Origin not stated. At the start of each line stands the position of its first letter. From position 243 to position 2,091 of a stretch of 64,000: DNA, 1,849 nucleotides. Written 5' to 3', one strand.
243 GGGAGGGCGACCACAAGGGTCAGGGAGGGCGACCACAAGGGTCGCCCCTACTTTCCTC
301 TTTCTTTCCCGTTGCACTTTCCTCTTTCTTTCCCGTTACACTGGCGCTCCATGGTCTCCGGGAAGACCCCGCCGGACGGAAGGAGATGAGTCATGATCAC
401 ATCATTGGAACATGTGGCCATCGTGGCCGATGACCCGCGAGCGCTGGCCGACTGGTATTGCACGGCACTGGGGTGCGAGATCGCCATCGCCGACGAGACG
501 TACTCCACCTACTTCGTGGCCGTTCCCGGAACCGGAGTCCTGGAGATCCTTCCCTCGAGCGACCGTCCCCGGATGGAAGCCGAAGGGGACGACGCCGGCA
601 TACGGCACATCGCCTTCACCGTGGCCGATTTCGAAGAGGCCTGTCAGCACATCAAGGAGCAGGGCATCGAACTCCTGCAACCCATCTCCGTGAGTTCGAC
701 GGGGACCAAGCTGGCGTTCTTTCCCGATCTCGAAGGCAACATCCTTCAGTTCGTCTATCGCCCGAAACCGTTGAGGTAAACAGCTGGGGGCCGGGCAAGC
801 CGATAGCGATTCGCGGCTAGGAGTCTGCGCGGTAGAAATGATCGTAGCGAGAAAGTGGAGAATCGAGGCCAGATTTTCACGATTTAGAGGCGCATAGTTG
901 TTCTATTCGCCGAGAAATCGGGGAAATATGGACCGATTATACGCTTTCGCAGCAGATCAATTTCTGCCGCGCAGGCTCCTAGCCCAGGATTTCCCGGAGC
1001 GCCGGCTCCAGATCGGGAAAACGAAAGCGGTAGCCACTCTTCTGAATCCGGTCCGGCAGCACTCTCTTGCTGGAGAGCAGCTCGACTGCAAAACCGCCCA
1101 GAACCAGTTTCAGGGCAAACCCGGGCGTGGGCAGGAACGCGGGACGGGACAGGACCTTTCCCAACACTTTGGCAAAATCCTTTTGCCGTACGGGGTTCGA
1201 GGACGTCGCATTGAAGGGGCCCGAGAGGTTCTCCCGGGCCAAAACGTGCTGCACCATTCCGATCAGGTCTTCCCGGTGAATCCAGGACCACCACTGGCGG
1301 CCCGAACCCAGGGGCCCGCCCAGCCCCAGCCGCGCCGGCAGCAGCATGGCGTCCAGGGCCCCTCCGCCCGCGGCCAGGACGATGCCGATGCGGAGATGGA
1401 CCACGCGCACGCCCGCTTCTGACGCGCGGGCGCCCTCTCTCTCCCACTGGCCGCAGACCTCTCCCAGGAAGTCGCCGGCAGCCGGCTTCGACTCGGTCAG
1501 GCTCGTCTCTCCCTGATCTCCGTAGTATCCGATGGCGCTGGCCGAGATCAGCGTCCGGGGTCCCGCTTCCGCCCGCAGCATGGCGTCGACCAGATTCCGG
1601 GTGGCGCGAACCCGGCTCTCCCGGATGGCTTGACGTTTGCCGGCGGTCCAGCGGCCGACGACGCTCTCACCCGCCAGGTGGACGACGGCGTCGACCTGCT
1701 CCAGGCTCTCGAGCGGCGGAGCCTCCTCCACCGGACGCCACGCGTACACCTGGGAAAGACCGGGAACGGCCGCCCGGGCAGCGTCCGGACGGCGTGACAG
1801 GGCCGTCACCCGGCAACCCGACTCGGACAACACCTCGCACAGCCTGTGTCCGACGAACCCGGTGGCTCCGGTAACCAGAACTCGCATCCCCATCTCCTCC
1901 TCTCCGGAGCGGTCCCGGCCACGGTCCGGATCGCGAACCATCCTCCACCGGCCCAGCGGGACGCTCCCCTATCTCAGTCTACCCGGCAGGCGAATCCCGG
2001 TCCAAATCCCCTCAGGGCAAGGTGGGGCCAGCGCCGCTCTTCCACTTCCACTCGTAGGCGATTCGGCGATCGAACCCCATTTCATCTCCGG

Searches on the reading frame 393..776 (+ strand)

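Call 10: search_protein_families(library=pfam, proteins=[window:393-776:+], max_evalue=0.0001)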
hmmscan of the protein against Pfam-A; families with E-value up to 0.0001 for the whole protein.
window:393-776:+ (128 aa): 2 families
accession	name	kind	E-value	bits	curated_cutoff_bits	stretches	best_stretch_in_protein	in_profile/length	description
PF00903.31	Glyoxalase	-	1.2e-15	58.4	20.6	1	5-120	2-121/121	Glyoxalase/Bleomycin resistance protein/Dioxygenase superfamily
PF13669.12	Glyoxalase_4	-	8.3e-10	39.4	27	1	7-109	2-109/109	Glyoxalase/Bleomycin resistance protein/Dioxygenase superfamily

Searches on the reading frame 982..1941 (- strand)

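Call 10: search_protein_families(library=pfam, proteins=[window:982-1941:-], max_evalue=0.0001)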
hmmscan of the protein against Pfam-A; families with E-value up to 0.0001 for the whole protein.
window:982-1941:- (320 aa): 5 families
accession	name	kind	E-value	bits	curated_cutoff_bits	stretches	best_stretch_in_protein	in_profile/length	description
PF01370.27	Epimerase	-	4.6e-23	82.3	20.9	1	21-236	1-227/240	NAD dependent epimerase/dehydratase family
PF08338.16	DUF1731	-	1.3e-18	66.9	27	1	272-318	1-47/47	Domain of unknown function (DUF1731)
PF16363.11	GDP_Man_Dehyd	-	6.7e-11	42.7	27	0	82-154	75-147/332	GDP-mannose 4,6 dehydratase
PF13460.12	NAD_binding_10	-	1.5e-08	35.2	27.2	1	25-143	1-105/184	NAD(P)H-binding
PF01073.25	3Beta_HSD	-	2.4e-05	24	22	1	22-142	1-122/280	3-beta hydroxysteroid dehydrogenase/isomerase family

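Call 23: search_protein_families(library=ncbifam, proteins=[window:982-1941:-], max_evalue=0.00001)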
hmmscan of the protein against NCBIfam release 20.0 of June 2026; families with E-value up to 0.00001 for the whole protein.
window:982-1941:- (320 aa): 10 families
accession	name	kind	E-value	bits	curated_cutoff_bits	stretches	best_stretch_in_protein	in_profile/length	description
TIGR01777.1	yfcH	hypoth_equivalog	5.8e-99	331.4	207.35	1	21-315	1-292/292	TIGR01777 family oxidoreductase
NF050030.1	thlkprotThyD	equivalog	1.1e-91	307.2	400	1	19-319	1-305/305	thylakoid membrane protein ThyD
TIGR03466.1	HpnA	hypoth_equivalog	1.2e-11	44.1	367.65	1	19-173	1-148/327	hopanoid-associated sugar epimerase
NF042423.1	oxyalk_red_Shew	equivalog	1.1e-10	41.1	580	1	20-184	10-170/331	2-alkyl-3-oxoalkanoate reductase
TIGR01179.1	galE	equivalog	1.7e-09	37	262.3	1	20-154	1-139/332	UDP-glucose 4-epimerase GalE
NF042422.1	oxyalk_red_OleD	equivalog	2e-09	37.3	580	1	19-124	1-100/329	2-alkyl-3-oxoalkanoate reductase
NF058621.1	DiazavRedAvaA7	equivalog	4.7e-08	33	400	1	19-153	1-131/304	3-diazoavenalumate denitrifying reductase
NF007956.0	PRK10675.1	subfamily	4.7e-08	32.5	394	1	19-154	1-142/338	UDP-glucose 4-epimerase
NF052578.1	StrlDmthSdmBMthl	equivalog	6.2e-07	29.5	600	1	19-150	1-127/328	sterol demethylase protein SdmB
TIGR01181.1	dTDP_gluc_dehyt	equivalog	2e-06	27.1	365.1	0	21-153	2-144/321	dTDP-glucose 4,6-dehydratase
